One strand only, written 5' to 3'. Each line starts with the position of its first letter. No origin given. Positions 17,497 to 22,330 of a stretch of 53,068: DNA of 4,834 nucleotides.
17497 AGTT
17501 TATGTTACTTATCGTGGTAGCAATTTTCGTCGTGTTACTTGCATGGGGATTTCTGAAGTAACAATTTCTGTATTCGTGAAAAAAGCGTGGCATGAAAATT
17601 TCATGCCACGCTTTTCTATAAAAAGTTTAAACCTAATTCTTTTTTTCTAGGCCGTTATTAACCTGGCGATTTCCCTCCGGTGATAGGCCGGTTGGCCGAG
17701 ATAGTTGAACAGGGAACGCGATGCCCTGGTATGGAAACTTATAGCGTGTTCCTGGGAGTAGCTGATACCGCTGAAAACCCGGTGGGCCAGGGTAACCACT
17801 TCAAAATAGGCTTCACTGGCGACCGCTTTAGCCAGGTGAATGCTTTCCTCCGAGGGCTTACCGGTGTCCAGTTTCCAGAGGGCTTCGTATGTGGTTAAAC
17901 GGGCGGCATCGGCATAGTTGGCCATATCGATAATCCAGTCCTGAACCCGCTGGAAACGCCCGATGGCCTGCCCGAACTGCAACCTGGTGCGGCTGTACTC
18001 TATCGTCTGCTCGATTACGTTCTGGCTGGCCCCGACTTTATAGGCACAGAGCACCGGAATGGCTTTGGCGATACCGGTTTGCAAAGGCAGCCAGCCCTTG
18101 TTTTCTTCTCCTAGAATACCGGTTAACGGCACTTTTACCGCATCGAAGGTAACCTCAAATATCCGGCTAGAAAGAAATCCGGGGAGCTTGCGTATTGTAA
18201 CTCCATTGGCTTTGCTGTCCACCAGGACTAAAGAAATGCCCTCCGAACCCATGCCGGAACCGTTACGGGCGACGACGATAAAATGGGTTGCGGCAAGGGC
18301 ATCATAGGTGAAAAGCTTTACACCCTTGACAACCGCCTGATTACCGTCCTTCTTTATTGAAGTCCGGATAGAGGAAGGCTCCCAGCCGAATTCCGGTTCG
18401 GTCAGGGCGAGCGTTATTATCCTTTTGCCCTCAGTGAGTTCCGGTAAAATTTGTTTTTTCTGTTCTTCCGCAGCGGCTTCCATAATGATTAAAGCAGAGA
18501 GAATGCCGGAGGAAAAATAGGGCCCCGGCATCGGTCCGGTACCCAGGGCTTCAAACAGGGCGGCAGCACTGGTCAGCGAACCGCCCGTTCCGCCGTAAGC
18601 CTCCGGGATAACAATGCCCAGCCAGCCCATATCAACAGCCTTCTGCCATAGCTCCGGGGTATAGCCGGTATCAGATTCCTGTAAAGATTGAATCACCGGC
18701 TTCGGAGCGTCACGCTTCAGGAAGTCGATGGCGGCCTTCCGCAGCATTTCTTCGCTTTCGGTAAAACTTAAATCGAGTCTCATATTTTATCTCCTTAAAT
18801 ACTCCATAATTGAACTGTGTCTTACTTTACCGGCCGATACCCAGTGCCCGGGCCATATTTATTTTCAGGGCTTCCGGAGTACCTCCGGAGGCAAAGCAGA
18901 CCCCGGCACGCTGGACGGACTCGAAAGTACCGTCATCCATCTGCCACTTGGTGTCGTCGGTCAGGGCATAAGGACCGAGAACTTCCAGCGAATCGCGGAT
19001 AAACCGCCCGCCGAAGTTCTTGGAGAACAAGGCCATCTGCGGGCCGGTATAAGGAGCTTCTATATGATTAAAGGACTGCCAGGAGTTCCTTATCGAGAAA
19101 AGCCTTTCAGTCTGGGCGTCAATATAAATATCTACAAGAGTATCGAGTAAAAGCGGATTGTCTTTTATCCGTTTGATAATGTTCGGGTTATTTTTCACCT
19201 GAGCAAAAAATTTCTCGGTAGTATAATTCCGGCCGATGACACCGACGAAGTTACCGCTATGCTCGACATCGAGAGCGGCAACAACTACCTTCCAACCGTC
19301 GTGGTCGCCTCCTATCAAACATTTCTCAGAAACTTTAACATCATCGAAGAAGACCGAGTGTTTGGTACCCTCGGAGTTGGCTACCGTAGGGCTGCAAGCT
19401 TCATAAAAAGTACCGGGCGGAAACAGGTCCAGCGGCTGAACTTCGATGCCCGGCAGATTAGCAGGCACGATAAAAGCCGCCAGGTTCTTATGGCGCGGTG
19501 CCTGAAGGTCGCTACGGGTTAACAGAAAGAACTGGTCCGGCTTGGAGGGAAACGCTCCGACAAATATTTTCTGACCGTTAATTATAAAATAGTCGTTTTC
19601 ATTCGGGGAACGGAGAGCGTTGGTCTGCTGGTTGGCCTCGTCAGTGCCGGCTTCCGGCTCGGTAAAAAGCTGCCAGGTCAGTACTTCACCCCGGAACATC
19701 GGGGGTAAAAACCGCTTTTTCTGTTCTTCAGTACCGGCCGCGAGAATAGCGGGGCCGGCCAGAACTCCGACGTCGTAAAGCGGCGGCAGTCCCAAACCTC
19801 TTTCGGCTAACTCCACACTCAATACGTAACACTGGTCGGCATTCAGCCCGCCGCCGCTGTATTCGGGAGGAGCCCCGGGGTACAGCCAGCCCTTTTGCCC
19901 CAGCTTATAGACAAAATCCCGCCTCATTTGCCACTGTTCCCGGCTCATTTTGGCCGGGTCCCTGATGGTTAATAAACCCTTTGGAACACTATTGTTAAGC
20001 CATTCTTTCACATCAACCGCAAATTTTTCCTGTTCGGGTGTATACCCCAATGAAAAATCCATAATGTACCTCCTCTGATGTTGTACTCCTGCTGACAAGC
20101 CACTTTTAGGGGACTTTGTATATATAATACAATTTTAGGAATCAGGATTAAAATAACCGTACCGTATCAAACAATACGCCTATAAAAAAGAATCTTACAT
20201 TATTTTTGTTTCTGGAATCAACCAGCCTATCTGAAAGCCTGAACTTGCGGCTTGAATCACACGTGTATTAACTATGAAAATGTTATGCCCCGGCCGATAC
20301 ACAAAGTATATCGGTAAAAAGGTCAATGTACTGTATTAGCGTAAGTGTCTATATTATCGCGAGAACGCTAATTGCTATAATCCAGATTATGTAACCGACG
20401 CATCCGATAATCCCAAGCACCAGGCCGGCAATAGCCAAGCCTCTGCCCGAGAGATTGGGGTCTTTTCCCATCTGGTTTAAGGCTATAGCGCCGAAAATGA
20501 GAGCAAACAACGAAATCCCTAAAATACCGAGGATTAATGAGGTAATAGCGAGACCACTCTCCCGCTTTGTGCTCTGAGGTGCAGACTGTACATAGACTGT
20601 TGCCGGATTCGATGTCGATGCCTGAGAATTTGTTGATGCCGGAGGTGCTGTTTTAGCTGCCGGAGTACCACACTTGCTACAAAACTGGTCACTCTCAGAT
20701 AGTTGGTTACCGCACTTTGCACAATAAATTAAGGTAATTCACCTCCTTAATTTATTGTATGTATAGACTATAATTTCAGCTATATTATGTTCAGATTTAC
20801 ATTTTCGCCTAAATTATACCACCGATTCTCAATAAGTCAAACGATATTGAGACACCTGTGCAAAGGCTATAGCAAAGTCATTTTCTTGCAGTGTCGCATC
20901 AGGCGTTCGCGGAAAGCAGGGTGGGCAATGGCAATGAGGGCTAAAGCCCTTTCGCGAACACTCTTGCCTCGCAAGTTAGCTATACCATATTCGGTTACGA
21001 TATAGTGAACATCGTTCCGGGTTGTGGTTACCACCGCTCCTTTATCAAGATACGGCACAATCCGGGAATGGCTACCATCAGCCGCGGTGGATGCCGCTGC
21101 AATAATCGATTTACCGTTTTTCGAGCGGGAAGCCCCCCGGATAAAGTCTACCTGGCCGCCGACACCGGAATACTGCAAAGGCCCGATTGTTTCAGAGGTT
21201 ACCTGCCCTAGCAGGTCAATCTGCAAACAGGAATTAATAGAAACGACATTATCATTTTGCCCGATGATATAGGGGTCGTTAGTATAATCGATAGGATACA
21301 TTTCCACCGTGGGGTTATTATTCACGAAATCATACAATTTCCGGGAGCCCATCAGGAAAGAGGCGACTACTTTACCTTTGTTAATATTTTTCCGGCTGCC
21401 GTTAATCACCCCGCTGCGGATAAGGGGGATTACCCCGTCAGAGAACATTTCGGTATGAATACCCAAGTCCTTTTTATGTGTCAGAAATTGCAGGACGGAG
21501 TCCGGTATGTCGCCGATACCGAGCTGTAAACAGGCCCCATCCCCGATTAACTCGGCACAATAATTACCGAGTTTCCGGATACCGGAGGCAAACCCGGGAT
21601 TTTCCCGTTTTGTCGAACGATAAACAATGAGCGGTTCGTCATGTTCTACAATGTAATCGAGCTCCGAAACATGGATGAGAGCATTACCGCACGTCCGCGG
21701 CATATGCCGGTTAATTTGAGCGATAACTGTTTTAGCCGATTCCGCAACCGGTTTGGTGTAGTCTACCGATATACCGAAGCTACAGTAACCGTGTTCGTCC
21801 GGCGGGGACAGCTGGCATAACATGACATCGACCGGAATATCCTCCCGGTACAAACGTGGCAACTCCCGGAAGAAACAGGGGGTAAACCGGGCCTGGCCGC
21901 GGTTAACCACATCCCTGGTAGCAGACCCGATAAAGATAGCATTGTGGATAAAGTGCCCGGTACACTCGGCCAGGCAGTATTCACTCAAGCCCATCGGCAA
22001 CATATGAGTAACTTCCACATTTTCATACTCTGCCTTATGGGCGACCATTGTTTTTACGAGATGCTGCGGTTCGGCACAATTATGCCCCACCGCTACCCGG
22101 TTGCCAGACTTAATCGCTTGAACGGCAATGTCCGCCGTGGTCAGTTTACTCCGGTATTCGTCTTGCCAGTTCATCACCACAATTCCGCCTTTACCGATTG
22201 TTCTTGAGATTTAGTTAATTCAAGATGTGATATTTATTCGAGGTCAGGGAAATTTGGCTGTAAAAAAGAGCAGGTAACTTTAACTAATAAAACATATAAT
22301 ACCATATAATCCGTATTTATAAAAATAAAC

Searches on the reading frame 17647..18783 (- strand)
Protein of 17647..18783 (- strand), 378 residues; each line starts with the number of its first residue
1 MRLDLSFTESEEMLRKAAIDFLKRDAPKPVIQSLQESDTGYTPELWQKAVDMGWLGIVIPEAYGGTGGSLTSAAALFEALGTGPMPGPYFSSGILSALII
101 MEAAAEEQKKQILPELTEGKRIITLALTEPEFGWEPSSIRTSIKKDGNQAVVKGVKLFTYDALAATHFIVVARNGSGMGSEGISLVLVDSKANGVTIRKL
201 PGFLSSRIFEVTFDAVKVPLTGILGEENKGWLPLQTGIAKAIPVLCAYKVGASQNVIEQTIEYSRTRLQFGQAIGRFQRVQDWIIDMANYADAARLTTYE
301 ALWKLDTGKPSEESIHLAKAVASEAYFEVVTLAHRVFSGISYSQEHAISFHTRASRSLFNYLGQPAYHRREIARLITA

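Call 7: search_protein_families(library=ncbifam, max_evalue=1e-10, proteins=[window:17647-18783:-])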
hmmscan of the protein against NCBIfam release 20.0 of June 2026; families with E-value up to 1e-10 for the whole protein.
window:17647-18783:- (378 aa): 16 families
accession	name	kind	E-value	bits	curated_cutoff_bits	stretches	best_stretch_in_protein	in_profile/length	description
NF045652.1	ProlPCPDhRedW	equivalog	6.1e-52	176.7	650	1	14-329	7-327/376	L-prolyl-[peptidyl-carrier protein] dehydrogenase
NF042972.1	AcrlCoAredClosAcrC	equivalog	1.1e-49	169.1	640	1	4-365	2-365/378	acryloyl-CoA reductase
NF053553.1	prodigi_MBC_PigA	equivalog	1.9e-47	162.2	500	1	13-349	15-352/381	prodigiosin MBC biosynthesis dehydrogenase PigA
NF008997.0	PRK12341.1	equivalog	1.5e-41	142.8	537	1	3-356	1-356/382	acyl-CoA dehydrogenase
NF045552.1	GlutCoADH_Des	equivalog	4.2e-40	138.1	470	1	4-353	2-356/387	glutaryl-CoA dehydrogenase Acd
NF002885.1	PRK03354.1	equivalog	6e-38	130.9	540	1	4-353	2-350/378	crotonobetainyl-CoA dehydrogenase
NF043006.1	CyhCrbnylCoADH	equivalog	1.6e-37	129.4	650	1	17-354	10-353/380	cyclohexane-1-carbonyl-CoA dehydrogenase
TIGR03203.1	pimD_small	equivalog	2.4e-36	125.6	652.7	1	17-373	13-373/378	pimeloyl-CoA dehydrogenase small subunit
NF050027.1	acylCoADhIpdE2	equivalog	1.1e-33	117.1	450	2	236-371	174-305/311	acyl-CoA dehydrogenase IpdE2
NF058590.1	AcCoDHFadEBacil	equivalog_domain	2e-33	115.8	600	1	6-305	20-320/586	acyl-CoA dehydrogenase FadE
TIGR03207.1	cyc_hxne_CoA_dh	equivalog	9.4e-32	110.1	575.35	1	44-338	36-334/372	cyclohexanecarboxyl-CoA dehydrogenase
NF042439.1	SulpropCoADesulf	equivalog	5.4e-28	97.8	600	1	40-357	24-351/379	3-sulfinopropanoyl-CoA desulfinase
TIGR03204.1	pimC_large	equivalog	3.5e-26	92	623.85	1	4-232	1-234/395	pimeloyl-CoA dehydrogenase large subunit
NF007000.1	PRK09463.1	subfamily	8.7e-18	64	600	0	38-141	71-177/726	acyl-CoA dehydrogenase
NF009586.0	PRK13026.1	subfamily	1e-14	53.8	608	0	179-311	264-403/777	acyl-CoA dehydrogenase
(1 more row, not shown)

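Call 61: search_protein_families(library=pfam, max_evalue=0.00001, proteins=[window:17647-18783:-])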
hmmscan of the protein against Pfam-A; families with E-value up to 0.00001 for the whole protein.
window:17647-18783:- (378 aa): 3 families
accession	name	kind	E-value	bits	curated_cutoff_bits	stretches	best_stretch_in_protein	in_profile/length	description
PF00441.29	Acyl-CoA_dh_1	-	7e-27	94.8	22.4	1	228-374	1-147/150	Acyl-CoA dehydrogenase, C-terminal domain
PF02771.21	Acyl-CoA_dh_N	-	5.1e-21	75.6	22.9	1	8-120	1-113/113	Acyl-CoA dehydrogenase, N-terminal domain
PF02770.24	Acyl-CoA_dh_M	-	5.2e-14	52.6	33.3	1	125-214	2-95/97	Acyl-CoA dehydrogenase, middle domain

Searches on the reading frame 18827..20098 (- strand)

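Call 7: search_protein_families(library=ncbifam, max_evalue=1e-10, proteins=[window:18827-20098:-])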
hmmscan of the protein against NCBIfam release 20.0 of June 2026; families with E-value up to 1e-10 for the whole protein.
window:18827-20098:- (423 aa): 9 families
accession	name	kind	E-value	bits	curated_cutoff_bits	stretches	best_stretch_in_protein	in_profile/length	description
TIGR03204.1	pimC_large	equivalog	2.5e-24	85.9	623.85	1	18-287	3-252/395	pimeloyl-CoA dehydrogenase large subunit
NF042972.1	AcrlCoAredClosAcrC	equivalog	5.1e-20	71.5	640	1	56-281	35-243/378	acryloyl-CoA reductase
NF008997.0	PRK12341.1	equivalog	6.5e-20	71.5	537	1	13-384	1-347/382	acyl-CoA dehydrogenase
NF053553.1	prodigi_MBC_PigA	equivalog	5.3e-17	62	500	1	22-343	8-309/381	prodigiosin MBC biosynthesis dehydrogenase PigA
NF045652.1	ProlPCPDhRedW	equivalog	8.9e-17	61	650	1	56-289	31-249/376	L-prolyl-[peptidyl-carrier protein] dehydrogenase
NF045552.1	GlutCoADH_Des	equivalog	1.5e-16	60.6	470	1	60-342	40-307/387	glutaryl-CoA dehydrogenase Acd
TIGR03207.1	cyc_hxne_CoA_dh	equivalog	4e-16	58.7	575.35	1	57-287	32-245/372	cyclohexanecarboxyl-CoA dehydrogenase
NF058590.1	AcCoDHFadEBacil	equivalog_domain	1.7e-14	53.3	600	1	49-222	45-211/586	acyl-CoA dehydrogenase FadE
NF043006.1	CyhCrbnylCoADH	equivalog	6.9e-12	45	650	1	59-279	37-240/380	cyclohexane-1-carbonyl-CoA dehydrogenase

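Call 61: search_protein_families(library=pfam, max_evalue=0.00001, proteins=[window:18827-20098:-])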
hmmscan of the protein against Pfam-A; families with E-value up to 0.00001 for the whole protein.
window:18827-20098:- (423 aa): 2 families
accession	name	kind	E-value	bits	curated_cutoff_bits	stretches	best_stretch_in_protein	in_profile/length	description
PF02771.21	Acyl-CoA_dh_N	-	1.3e-15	58.2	22.9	1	20-138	1-113/113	Acyl-CoA dehydrogenase, N-terminal domain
PF02770.24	Acyl-CoA_dh_M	-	1.3e-11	44.9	33.3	1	145-223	4-78/97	Acyl-CoA dehydrogenase, middle domain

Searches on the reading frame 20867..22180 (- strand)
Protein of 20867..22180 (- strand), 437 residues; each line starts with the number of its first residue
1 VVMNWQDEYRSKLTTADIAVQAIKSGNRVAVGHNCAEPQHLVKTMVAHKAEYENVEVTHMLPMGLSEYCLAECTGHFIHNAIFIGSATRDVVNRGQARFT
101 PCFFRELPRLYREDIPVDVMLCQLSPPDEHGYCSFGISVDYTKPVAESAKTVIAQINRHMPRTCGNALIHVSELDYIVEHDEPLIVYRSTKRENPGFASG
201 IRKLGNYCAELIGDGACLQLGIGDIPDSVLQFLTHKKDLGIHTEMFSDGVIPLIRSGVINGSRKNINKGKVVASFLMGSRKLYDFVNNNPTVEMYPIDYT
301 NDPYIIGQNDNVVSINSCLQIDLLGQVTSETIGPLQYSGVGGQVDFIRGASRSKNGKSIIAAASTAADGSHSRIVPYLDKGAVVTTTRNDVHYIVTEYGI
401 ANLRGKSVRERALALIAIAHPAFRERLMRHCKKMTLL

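Call 7: search_protein_families(library=ncbifam, max_evalue=1e-10, proteins=[window:20867-22180:-])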
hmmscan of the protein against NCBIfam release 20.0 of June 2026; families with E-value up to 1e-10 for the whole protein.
window:20867-22180:- (437 aa): 4 families
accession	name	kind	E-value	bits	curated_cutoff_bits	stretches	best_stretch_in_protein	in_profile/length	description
TIGR03948.1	butyr_acet_CoA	equivalog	4e-111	372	674.8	1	5-435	2-438/445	butyryl-CoA:acetate CoA-transferase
TIGR03458.1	YgfH_subfam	subfamily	3.3e-32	111.8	658.7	1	216-433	253-461/489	succinate CoA transferase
NF053853.1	ScActCoATferScpC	equivalog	8.8e-27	94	500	1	216-431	257-463/493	succinyl-CoA:acetate CoA-transferase ScpC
NF053666.1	BtrAceCoATfers1341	equivalog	1.2e-26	93.6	740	1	217-432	253-460/492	butyryl-CoA:acetate CoA transferase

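Call 61: search_protein_families(library=pfam, max_evalue=0.00001, proteins=[window:20867-22180:-])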
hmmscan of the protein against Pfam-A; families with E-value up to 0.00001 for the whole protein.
window:20867-22180:- (437 aa): 2 families
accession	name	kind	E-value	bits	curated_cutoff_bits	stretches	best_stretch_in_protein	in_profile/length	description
PF13336.12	AcetylCoA_hyd_C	-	5.1e-69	231.5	23.7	1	278-430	1-153/154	Acetyl-CoA hydrolase/transferase C-terminal domain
PF02550.21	AcetylCoA_hydro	-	9.9e-28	97.9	24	1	21-183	23-192/198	Acetyl-CoA hydrolase/transferase N-terminal domain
